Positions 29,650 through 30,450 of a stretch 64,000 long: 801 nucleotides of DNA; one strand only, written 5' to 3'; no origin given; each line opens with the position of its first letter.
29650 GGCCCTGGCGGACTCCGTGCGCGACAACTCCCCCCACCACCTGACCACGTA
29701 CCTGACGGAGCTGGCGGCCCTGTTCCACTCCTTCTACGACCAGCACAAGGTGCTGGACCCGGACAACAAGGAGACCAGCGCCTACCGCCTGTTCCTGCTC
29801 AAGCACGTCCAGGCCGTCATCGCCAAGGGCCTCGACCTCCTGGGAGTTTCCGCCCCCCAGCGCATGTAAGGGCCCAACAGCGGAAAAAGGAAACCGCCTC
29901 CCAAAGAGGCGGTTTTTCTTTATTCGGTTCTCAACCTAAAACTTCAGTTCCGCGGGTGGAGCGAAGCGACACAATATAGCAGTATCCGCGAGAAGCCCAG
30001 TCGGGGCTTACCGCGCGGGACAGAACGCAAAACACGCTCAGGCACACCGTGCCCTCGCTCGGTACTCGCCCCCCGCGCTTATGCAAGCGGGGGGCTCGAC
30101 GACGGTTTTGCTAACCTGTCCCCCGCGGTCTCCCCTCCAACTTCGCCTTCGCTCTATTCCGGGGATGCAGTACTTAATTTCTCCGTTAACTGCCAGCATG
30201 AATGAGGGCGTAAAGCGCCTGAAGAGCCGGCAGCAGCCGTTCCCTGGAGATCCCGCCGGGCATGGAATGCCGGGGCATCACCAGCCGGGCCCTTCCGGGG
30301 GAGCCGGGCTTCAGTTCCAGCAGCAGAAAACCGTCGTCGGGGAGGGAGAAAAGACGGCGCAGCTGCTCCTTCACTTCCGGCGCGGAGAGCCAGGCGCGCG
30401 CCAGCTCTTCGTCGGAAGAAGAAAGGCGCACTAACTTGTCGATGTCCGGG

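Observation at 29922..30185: Highly structured intergenic region between convergent argS and a hypothetical gene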

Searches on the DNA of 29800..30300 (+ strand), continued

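Call 28: search_with_rna_model(model_id=R1, sources=[L081, L082, L083, L084, L085, L086, L087, L088, L089, L090, L091, L092, L093, L094, L095, L096, L097, L098, L099, L100, L101, L102, L103, L104, L105, L106, L107, L108, L109, L110, L111, L112, L113, L114, L115, L116, L117, L118, L119, L120, L121, L122, L123, L124, L125, L126, L127, L128, L129, L130, L131, L132, L133, L134, L135, L136, L137, L138, L139, L140, L141, L142, L143, L144, L145, L146, L147, L148, L149, L150, L151, L152, L153, L154, L155, L156, L157, L158, L159, L160], max_evalue=0.001, make_alignment=true)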
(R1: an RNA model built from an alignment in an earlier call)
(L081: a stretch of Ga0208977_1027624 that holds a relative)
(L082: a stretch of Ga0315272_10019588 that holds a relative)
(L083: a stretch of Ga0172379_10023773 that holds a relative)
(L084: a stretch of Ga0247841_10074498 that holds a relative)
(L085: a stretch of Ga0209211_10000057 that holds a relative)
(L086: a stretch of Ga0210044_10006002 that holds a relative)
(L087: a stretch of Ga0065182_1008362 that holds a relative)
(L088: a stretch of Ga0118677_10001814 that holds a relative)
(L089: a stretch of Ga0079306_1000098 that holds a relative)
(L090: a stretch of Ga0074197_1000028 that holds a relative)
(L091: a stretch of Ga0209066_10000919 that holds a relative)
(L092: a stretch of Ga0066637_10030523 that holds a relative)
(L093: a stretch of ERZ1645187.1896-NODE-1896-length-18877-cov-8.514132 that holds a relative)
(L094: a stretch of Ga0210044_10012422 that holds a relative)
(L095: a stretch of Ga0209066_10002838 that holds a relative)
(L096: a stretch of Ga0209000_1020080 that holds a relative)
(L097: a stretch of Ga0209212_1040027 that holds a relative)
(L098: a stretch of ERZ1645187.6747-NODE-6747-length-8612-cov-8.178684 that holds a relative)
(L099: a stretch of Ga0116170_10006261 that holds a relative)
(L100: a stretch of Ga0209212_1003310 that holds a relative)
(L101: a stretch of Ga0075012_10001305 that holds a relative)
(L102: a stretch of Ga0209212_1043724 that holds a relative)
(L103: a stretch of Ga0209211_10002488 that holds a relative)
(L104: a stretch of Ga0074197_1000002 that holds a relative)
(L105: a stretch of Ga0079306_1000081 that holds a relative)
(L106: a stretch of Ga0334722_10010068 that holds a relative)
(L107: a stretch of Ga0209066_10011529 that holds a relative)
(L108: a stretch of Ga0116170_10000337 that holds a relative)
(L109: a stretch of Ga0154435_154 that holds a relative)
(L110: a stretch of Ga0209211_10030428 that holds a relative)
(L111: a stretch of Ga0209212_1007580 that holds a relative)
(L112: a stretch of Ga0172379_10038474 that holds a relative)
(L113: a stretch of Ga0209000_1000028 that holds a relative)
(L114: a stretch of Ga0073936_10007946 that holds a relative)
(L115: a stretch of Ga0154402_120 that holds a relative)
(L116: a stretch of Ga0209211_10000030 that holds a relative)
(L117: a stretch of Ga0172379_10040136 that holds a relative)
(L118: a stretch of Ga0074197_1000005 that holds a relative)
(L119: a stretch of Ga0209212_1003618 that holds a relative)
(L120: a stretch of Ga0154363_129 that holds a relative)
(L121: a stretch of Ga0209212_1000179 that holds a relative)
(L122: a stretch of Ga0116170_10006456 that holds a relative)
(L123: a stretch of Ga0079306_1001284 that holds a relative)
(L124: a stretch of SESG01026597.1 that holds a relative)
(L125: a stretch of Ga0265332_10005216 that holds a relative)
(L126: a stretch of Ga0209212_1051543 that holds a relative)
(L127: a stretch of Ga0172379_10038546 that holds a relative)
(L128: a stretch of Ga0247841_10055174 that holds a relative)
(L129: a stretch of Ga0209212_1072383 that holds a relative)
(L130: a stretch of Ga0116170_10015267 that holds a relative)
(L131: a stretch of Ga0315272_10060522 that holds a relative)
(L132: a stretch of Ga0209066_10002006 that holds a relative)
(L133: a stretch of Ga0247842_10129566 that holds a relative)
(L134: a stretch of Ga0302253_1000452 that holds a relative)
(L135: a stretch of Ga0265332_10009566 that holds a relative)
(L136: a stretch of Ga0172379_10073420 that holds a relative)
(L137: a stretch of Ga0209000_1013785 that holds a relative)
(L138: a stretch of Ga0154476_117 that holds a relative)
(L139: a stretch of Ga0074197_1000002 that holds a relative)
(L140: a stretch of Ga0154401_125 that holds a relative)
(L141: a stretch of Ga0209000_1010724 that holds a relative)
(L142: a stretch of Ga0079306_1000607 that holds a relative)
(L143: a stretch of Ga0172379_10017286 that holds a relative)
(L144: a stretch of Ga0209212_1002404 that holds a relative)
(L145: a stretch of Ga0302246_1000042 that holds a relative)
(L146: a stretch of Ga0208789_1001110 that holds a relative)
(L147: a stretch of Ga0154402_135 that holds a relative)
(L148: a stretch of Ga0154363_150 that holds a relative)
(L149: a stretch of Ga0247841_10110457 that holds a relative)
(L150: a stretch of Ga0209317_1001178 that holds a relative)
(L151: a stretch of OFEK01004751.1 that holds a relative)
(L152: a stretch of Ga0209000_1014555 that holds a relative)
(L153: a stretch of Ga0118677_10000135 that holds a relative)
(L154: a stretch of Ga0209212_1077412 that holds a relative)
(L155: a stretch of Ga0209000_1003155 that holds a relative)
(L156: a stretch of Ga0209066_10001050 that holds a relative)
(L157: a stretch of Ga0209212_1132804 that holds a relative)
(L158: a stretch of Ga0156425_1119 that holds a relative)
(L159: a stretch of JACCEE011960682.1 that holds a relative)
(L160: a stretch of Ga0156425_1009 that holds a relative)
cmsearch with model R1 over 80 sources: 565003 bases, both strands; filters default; matches with E-value up to 0.001: 114.
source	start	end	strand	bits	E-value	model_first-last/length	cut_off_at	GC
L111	7622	7769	-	154.1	4.6e-34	1-150/150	no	0.65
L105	10600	10748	+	146.3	3.3e-32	1-150/150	no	0.63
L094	151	295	+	146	4.1e-32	1-150/150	no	0.62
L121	2361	2508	+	143.2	1.9e-31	1-150/150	no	0.68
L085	2044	2194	-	135.7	1.2e-29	1-150/150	no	0.66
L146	3255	3407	+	131.6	1.1e-28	1-150/150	no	0.68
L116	12772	12904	+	130.3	2.3e-28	1-135/150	3'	0.66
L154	1645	1796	-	127.5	1.1e-27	1-150/150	no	0.68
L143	3909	4057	-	126.6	1.7e-27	1-150/150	no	0.69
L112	3212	3359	+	125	4.2e-27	1-150/150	no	0.7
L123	9584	9731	+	122.5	1.7e-26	1-150/150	no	0.66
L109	1468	1618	-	121.9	2.3e-26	1-150/150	no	0.66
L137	779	933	+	120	6.4e-26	1-150/150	no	0.7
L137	974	1126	-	120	6.6e-26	1-150/150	no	0.67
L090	7392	7546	-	111.4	7.4e-24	1-150/150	no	0.69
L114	870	1023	-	111.4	7.4e-24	1-150/150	no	0.68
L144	4706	4855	+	111.3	7.9e-24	1-150/150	no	0.6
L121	11438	11590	-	109.4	2.2e-23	1-150/150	no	0.69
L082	975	1126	+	107.1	7.8e-23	1-150/150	no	0.68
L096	847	995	-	106.2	1.3e-22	1-150/150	no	0.68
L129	1048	1195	+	105.2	2.3e-22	1-150/150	no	0.69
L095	14596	14746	+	105.2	2.3e-22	1-150/150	no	0.68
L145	369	516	-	101.4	1.9e-21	1-150/150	no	0.72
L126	1851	2002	-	100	4e-21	1-150/150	no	0.69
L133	1210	1362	+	99.4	5.4e-21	1-150/150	no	0.72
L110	971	1124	+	98.9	7.1e-21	1-150/150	no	0.68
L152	2209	2360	+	97.5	1.6e-20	1-150/150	no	0.66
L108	8297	8446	-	96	3.5e-20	1-150/150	no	0.69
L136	2321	2473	-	95.8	4e-20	1-150/150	no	0.7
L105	8881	9030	+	94.4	8.5e-20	1-150/150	no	0.68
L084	1430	1583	+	93.7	1.2e-19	1-150/150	no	0.71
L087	3394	3545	+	93.6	1.3e-19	1-150/150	no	0.63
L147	6575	6722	-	93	1.9e-19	1-150/150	no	0.69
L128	1995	2147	+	91.3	4.6e-19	1-150/150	no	0.72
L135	539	693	+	90.5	7.2e-19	1-150/150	no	0.74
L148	12295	12446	+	90.3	8e-19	1-150/150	no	0.67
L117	3556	3708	-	90.3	8.2e-19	1-150/150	no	0.67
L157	921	1076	-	89.9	1e-18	1-150/150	no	0.67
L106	3906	4058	-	89.7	1.1e-18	1-150/150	no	0.7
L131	149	301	+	89.6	1.2e-18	1-150/150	no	0.69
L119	11789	11893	+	88.5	2.2e-18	1-105/150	3'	0.7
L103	6405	6553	-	86.5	6.8e-18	1-150/150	no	0.62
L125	2136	2286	-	86.1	8.5e-18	1-150/150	no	0.64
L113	2017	2168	+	85.8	9.6e-18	1-150/150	no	0.69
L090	6725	6877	+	85.1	1.4e-17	1-150/150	no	0.68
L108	8121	8272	+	84.8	1.7e-17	1-150/150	no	0.73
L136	1169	1323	+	84.3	2.2e-17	1-150/150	no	0.72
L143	3192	3370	+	84.2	2.4e-17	1-150/150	no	0.64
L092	113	266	+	84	2.7e-17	1-150/150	no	0.65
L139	1400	1545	-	81.2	1.2e-16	1-150/150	no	0.68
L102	1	138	-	80.6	1.7e-16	1-136/150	3'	0.62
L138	1445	1595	+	80.6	1.8e-16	1-150/150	no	0.66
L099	8345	8495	+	80.1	2.2e-16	1-150/150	no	0.72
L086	11682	11833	+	80.1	2.3e-16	1-150/150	no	0.67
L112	3955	4128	-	79.1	3.8e-16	1-150/150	no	0.67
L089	13257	13409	-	78.8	4.7e-16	1-150/150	no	0.69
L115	367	518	+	78.5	5.5e-16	1-150/150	no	0.68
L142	1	114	-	77.9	7.5e-16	1-111/150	3'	0.68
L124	5025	5175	-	77.8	8e-16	1-150/150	no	0.66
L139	3801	3943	-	77.4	9.8e-16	1-150/150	no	0.69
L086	11863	12005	-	76.8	1.4e-15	1-150/150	no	0.69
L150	9605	9758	-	76.7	1.5e-15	1-150/150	no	0.73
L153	1822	1974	-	76.5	1.6e-15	1-150/150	no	0.71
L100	1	113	-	76.3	1.8e-15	1-110/150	3'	0.66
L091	13778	13921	+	76.2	1.9e-15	1-150/150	no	0.68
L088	4256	4405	+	74.9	3.9e-15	1-150/150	no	0.7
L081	55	203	+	74.2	5.7e-15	1-150/150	no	0.63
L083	4249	4395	+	73.9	7e-15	1-150/150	no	0.71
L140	5216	5386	+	73.7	7.6e-15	1-150/150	no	0.63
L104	4176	4319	+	72.3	1.6e-14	1-150/150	no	0.69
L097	2629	2781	+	72.2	1.8e-14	1-150/150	no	0.65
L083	1685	1829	+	72.1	1.8e-14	1-150/150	no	0.68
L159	993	1114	-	70.8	3.7e-14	21-138/150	no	0.75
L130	3875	4026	-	70.2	5.3e-14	1-150/150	no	0.66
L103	6262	6410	+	69.4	8.4e-14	1-150/150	no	0.71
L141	597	750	-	69.2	9e-14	1-150/150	no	0.75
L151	2561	2710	-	68.4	1.4e-13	1-150/150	no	0.65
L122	10154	10275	-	68.3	1.5e-13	29-150/150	5'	0.66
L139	3597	3770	+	68.1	1.7e-13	1-150/150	no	0.63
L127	2245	2396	-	67.2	2.7e-13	1-150/150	no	0.71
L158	5134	5235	+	67.1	2.9e-13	1-102/150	3'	0.66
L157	1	77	+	65.1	8.9e-13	74-150/150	5'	0.65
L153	317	411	+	64.9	9.8e-13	33-126/150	no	0.66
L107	1627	1773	+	64.6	1.1e-12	1-150/150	no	0.65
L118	4779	4926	-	64.6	1.2e-12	1-150/150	no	0.67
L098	2817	2967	-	63.7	1.9e-12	1-150/150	no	0.74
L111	7451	7593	+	62.3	4e-12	1-150/150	no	0.69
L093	2600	2744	-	60.5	1.1e-11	1-150/150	no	0.77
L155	1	109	-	59.8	1.6e-11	1-106/150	3'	0.71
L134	2583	2732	+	59.1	2.4e-11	1-150/150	no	0.64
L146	3433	3609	-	59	2.5e-11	1-150/150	no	0.69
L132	1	144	-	58.8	2.7e-11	1-146/150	3'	0.63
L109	1299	1441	+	58.8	2.9e-11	1-150/150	no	0.69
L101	12285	12427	+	56.9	7.8e-11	1-150/150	no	0.66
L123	9758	9928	-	56.2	1.2e-10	1-150/150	no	0.69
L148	14261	14383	-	56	1.3e-10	26-150/150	5'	0.67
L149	2120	2234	+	54.8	2.6e-10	1-115/150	3'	0.72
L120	245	397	-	53.3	5.8e-10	1-150/150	no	0.69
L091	13936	14086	-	50.4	2.8e-09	1-150/150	no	0.7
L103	2380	2548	+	47.6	1.4e-08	1-150/150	no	0.73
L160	2056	2198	+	46.9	2e-08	1-150/150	no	0.68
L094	1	140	+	46.4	2.5e-08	22-137/150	no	0.72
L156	1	98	-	39.3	1.3e-06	1-98/150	3'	0.67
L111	7614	7765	+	36.4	6.2e-06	1-150/150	no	0.65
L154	462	557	-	32.5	5.5e-05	49-114/150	no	0.6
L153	8210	8372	-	31.5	9.5e-05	1-150/150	no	0.66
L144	4714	4862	-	31.4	9.8e-05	1-150/150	no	0.6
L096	840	988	+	30.6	0.00016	1-150/150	no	0.67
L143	3901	4049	+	30.4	0.00017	1-150/150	no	0.66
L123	9590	9739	-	30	0.00021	1-150/150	no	0.63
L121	2367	2516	-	29.9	0.00023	1-150/150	no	0.67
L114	864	1015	+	29.6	0.00027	1-150/150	no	0.67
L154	581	702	-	29.2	0.00033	1-150/150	no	0.67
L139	3603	3776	-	29.1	0.00034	1-150/150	no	0.63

Alignment A4: 114 matches aligned to the model, 309 columns, each read 5' to 3' on its own strand. Consensus structure (alignment columns), stored with it:
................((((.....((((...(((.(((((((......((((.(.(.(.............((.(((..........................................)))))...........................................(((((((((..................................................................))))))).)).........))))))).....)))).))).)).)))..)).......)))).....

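Call 32: search_with_rna_model(model_id=R1, sources=[L161, L162, L163, L164, L165, L166, L167, L168, L169, L170, L171, L172, L173, L174, L175, L176, L177, L178, L179, L180, L181, L182, L183, L184, L185, L186, L187, L188, L189, L190, L191, L192, L193, L194, L195, L196, L197, L198, L199, L200], max_evalue=0.00001, make_alignment=true)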
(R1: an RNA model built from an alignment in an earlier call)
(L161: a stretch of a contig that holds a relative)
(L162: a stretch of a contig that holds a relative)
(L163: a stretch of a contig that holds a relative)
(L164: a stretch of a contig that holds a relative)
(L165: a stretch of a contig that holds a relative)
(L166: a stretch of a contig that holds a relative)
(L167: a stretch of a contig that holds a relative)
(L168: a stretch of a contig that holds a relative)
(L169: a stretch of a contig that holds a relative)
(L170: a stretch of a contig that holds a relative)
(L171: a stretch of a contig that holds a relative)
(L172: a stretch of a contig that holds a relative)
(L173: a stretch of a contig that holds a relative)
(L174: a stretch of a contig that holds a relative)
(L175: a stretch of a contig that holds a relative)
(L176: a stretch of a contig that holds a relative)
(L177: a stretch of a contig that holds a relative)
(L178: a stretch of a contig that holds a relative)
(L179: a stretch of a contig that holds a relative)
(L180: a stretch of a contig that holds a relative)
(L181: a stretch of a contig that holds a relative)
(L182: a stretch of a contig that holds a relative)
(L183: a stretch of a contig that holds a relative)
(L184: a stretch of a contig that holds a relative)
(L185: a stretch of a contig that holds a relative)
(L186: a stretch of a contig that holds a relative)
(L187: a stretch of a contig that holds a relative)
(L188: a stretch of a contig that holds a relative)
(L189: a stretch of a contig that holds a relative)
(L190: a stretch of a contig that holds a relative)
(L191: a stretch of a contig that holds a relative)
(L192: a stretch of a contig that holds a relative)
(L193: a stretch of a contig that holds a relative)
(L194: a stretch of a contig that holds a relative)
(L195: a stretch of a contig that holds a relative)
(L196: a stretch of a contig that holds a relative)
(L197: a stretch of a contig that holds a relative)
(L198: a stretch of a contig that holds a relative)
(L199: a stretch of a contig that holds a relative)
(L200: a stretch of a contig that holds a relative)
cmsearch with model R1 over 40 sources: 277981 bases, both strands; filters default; matches with E-value up to 0.00001: 47.
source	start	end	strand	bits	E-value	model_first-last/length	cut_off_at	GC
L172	8207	8355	-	133.8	1.7e-29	1-150/150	no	0.68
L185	6682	6828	-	132.5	3.3e-29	1-150/150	no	0.65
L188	6155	6301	+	123.9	3.8e-27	1-150/150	no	0.69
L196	2691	2839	-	115.9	3e-25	1-150/150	no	0.65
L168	6010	6158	-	103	3.7e-22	1-150/150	no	0.71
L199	6191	6342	-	99.4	2.7e-21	1-150/150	no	0.67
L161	1137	1289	-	98.9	3.6e-21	1-150/150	no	0.69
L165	971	1119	-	97.6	7.3e-21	1-150/150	no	0.75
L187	884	1032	+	97.6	7.3e-21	1-150/150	no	0.75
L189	3877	4028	-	97.2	9e-21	1-150/150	no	0.72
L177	2430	2579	+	96.4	1.4e-20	1-150/150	no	0.75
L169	12484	12636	-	96.3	1.5e-20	1-150/150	no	0.67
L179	7051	7205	+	94.8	3.3e-20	1-150/150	no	0.69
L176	4119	4269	-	94.7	3.6e-20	1-150/150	no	0.66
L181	1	137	-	92.2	1.4e-19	1-136/150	3'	0.66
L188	863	1008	-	91.8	1.7e-19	1-150/150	no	0.68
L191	687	835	-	91.6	2e-19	1-150/150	no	0.67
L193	1661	1814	+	89.4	6.7e-19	1-150/150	no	0.69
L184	5225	5383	+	88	1.4e-18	1-150/150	no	0.68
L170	6129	6281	-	83.4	1.8e-17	1-150/150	no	0.72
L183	66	215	+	79.8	1.3e-16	1-150/150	no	0.71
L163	9877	10025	+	77.4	4.9e-16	1-150/150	no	0.7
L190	975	1125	+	77.1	5.9e-16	1-150/150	no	0.7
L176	3947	4091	+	75.5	1.4e-15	1-150/150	no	0.66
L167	1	103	-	75.3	1.6e-15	1-102/150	3'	0.68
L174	469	642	+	74.9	2e-15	1-150/150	no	0.67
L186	757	907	-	74.2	2.8e-15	1-150/150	no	0.67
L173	1144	1292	+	74.1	3.1e-15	1-150/150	no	0.66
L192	2588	2737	-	73.4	4.4e-15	1-150/150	no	0.67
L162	10398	10526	+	73.3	4.8e-15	16-142/150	no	0.71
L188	683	832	+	69.9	3.1e-14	1-150/150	no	0.7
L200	1997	2145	+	69.4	3.9e-14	1-150/150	no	0.64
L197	1474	1600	+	69.3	4.3e-14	19-141/150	no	0.79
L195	1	143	-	69.2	4.5e-14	1-144/150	3'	0.76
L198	13366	13517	-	68.5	6.6e-14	1-150/150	no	0.72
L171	430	603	+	64.3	6.8e-13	1-150/150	no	0.65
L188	6371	6521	-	60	7e-12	1-150/150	no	0.74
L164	3988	4124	+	59.7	8.4e-12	1-137/150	3'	0.66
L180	414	565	+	59.4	9.6e-12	1-150/150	no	0.74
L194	1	129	+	58.1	2e-11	24-150/150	5'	0.69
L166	113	261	-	56.6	4.5e-11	1-150/150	no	0.65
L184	5409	5484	-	49.8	1.9e-09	41-117/150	no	0.61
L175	1935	2046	+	49.6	2.1e-09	1-111/150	3'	0.7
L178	10712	10815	-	42.6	1e-07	49-150/150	5'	0.73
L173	3028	3114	-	40.5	3.3e-07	64-150/150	5'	0.68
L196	2684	2831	+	35.2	6e-06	1-150/150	no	0.65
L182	1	78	-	34.7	7.8e-06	25-99/150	3'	0.77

Alignment A5: 47 matches aligned to the model, 268 columns, each read 5' to 3' on its own strand. Consensus structure (alignment columns), stored with it:
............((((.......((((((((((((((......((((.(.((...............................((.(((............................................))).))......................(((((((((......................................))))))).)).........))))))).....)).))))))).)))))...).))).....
